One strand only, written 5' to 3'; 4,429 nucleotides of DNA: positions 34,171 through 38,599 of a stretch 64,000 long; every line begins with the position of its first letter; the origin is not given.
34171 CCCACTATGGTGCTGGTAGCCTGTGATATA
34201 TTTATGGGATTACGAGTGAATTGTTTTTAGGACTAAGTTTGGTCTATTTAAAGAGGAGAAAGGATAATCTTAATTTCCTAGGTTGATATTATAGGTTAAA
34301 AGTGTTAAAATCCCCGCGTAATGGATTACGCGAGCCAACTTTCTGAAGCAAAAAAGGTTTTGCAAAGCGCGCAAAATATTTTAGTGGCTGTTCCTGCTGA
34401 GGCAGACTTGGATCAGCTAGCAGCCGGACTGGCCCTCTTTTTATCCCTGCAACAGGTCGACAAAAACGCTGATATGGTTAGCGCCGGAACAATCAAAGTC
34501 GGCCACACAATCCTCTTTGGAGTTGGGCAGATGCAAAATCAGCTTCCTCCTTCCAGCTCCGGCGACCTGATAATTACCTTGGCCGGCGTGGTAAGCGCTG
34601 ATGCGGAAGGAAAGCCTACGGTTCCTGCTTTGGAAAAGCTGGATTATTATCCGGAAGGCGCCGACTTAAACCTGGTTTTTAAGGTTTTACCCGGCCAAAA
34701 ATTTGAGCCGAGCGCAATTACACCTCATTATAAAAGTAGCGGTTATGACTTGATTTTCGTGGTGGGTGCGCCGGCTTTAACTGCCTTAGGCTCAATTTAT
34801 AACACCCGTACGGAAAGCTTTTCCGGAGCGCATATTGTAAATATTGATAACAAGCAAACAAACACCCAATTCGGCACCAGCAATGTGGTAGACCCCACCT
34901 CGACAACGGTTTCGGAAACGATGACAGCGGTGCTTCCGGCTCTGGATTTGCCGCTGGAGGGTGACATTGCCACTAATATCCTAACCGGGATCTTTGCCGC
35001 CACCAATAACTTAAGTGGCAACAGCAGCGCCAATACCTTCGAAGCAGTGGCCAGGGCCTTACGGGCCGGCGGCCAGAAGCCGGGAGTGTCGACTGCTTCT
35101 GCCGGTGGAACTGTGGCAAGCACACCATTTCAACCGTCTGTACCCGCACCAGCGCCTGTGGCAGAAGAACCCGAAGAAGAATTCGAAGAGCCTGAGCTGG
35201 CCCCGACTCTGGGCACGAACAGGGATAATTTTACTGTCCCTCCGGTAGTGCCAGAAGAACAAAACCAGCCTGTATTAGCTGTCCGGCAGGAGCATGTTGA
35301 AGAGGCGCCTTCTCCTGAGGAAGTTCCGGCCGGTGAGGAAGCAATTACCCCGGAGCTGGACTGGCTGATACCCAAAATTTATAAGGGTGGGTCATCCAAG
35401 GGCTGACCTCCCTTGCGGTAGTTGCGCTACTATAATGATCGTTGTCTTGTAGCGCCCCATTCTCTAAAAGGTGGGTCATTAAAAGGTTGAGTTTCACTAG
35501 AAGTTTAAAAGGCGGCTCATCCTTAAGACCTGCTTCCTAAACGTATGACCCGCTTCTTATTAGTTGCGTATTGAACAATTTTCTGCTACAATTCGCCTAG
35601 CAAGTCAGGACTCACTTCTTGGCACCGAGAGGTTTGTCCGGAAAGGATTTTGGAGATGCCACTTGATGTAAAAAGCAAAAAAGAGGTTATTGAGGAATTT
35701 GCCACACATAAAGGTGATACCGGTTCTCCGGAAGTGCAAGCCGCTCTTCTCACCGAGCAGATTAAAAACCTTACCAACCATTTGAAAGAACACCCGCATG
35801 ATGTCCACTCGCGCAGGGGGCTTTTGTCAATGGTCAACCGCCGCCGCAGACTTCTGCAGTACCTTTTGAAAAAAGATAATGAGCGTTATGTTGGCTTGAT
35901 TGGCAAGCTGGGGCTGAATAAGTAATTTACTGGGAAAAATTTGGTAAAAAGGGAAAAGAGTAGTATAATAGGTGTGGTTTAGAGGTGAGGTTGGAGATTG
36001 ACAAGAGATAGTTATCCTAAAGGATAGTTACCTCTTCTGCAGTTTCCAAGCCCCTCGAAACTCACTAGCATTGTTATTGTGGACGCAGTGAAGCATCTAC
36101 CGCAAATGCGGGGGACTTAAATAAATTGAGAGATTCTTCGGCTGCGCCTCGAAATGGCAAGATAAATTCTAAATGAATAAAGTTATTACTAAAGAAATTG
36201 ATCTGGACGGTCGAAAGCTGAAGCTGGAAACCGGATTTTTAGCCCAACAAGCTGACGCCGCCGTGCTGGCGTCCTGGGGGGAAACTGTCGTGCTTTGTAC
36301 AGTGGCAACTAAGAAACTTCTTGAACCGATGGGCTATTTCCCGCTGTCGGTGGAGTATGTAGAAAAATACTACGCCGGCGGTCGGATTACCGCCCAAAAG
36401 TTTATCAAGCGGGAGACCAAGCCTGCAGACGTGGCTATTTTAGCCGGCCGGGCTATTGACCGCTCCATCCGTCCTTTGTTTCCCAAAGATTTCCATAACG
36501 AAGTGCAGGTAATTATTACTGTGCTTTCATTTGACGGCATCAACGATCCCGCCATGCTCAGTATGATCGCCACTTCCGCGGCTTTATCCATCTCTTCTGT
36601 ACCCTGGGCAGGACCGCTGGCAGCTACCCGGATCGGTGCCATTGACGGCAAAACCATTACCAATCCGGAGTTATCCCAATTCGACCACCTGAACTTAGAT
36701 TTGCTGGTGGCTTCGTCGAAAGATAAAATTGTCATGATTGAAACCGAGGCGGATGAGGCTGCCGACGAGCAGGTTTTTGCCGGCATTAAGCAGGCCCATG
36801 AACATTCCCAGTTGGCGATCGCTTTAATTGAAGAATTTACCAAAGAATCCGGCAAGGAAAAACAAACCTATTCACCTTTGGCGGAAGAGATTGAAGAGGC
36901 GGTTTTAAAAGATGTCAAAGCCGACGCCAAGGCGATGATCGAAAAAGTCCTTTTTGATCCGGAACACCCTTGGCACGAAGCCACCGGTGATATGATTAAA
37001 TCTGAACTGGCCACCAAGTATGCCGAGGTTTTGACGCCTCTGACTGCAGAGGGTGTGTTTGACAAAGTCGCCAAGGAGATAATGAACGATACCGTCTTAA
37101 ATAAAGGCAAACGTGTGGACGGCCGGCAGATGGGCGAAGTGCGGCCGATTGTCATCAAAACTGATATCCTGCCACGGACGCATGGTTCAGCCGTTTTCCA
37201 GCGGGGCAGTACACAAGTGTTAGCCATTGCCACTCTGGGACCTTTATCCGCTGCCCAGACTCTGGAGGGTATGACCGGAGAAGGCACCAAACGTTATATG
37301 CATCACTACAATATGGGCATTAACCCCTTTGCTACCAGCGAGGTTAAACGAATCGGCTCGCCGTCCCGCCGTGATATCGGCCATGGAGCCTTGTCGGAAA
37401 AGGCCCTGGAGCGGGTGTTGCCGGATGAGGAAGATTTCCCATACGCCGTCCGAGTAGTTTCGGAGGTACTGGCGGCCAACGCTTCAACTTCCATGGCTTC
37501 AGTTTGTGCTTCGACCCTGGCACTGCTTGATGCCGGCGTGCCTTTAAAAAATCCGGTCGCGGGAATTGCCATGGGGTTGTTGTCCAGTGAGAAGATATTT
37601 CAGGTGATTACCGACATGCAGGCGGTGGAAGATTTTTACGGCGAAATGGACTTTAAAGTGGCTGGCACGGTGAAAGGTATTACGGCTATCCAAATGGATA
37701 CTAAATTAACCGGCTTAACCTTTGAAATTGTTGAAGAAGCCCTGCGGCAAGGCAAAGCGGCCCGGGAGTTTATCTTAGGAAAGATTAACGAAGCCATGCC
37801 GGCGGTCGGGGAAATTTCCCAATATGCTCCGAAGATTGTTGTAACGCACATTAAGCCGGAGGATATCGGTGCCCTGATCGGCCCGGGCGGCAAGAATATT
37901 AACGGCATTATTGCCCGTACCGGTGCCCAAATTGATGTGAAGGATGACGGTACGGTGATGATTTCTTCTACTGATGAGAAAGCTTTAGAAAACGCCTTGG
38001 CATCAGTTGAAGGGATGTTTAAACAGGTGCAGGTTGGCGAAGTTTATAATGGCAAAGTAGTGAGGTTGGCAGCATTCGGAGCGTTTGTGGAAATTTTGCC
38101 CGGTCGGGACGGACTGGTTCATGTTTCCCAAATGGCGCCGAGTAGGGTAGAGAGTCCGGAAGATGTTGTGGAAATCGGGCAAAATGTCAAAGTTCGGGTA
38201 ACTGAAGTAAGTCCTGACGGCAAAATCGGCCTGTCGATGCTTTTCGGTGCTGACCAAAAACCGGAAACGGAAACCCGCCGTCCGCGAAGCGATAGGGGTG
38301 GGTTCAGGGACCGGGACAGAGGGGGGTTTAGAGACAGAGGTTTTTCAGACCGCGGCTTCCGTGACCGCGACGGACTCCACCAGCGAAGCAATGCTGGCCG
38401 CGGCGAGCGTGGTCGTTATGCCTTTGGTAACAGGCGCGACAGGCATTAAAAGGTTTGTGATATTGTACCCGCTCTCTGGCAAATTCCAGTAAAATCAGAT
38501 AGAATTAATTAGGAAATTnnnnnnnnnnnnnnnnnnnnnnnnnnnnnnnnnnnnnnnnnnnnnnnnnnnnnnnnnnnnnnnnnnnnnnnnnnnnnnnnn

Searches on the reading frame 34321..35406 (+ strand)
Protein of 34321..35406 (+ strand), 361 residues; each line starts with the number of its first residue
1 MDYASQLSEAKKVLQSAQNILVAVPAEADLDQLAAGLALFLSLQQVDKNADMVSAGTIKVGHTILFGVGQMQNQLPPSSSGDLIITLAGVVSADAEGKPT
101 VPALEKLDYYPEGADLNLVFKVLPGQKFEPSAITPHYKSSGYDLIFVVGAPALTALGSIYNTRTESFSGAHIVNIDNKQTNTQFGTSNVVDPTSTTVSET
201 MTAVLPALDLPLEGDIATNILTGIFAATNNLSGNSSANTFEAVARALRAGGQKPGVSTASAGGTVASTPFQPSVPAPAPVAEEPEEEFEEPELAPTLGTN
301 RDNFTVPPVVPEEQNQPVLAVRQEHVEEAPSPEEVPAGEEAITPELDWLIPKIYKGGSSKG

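Call 3: search_protein_families(library=pfam, proteins=[window:34321-35406:+], max_evalue=0.01)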
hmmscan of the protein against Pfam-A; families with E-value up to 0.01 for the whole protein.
window:34321-35406:+ (361 aa): 1 family
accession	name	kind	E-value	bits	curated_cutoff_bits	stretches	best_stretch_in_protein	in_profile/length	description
PF18617.6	Nup214_FG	-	0.0012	19.6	26.1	1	227-271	3-45/63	Nucleoporin Nup214 phenylalanine-glycine (FG) domain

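Call 57: search_solved_structures(query=window:34321-35406:+, max_evalue=1)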
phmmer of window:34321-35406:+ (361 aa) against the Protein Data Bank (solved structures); distinct sequences matched with E-value up to 1: 7.
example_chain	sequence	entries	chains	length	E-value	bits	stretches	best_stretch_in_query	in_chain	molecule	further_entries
9wbu_B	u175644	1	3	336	1.8e-07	34.2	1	133-256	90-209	Bifunctional oligoribonuclease and PAP phosphatase NrnA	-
5jju_A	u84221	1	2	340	1.8e-07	34.2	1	133-256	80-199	Uncharacterized protein Rv2837c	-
5cet_A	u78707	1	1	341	1.8e-07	34.2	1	133-256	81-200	Bifunctional oligoribonuclease and PAP phosphatase NrnA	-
8ioo_A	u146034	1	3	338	2.2e-06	30.6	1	167-255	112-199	RecJ-like protein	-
4ls9_A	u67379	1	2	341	1.2e-05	28.2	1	133-256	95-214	DHH family protein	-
5o4z_A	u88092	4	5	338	0.0042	19.9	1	171-251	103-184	DHH/DHHA1-type phosphodiesterase TM1595 | phosphodiesterase TM1595 | phosphodiesterase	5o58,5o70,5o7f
5o1u_A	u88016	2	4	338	0.0056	19.5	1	172-251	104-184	Phosphodiesterase | TmPDE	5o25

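Call 58: search_protein_families(library=ncbifam, proteins=[window:34321-35406:+], max_evalue=0.01)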
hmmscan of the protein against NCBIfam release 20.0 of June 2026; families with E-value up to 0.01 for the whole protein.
window:34321-35406:+ (361 aa): 0 families

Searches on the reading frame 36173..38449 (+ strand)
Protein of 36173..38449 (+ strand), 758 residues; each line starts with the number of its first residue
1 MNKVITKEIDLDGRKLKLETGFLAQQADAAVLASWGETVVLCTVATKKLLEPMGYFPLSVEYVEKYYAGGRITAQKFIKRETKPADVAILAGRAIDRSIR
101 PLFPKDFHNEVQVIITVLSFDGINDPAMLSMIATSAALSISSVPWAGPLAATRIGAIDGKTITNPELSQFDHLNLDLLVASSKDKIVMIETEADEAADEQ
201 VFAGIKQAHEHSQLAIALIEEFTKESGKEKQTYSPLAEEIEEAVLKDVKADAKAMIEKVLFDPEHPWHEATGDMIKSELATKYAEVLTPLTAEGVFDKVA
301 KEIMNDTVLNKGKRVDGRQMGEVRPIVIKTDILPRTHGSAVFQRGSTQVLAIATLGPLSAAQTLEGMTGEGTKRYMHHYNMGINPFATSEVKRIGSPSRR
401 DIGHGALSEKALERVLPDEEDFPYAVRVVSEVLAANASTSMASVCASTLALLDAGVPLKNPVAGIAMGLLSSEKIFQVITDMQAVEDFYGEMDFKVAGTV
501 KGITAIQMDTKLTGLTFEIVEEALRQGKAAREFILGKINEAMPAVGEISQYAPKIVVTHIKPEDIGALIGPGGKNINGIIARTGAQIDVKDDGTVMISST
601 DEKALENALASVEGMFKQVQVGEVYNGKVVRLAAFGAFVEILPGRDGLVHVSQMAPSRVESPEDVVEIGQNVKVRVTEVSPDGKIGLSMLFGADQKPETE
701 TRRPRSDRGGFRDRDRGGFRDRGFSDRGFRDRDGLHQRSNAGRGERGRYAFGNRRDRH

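Call 3: search_protein_families(library=pfam, proteins=[window:36173-38449:+], max_evalue=0.01)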
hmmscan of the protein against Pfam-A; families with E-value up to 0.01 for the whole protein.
window:36173-38449:+ (758 aa): 7 families
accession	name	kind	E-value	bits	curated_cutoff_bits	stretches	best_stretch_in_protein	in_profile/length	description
PF01138.27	RNase_PH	-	9.4e-52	175.3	25.5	2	322-457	1-130/130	3' exoribonuclease family, domain 1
PF00575.29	S1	-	1.6e-18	67.2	22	1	619-689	2-73/74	S1 RNA binding domain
PF00013.35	KH_1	-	1.9e-10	40.8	21.5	1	559-612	5-64/66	KH domain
PF03725.20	RNase_PH_C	-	2.5e-10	40.6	20.8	1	147-210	1-66/67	3' exoribonuclease family, domain 2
PF23459.1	S1_RRP5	-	9.4e-05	23.3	27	1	620-681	2-63/72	RRP5 S1 domain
PF03726.19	PNPase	-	0.00016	22.5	24.6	1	244-319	2-81/81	Polyribonucleotide nucleotidyltransferase, RNA binding domain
PF22675.2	KH-I_KHDC4-BBP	-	0.00044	20.5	30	1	566-604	9-48/76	KHDC4/BBP-like, KH-domain type I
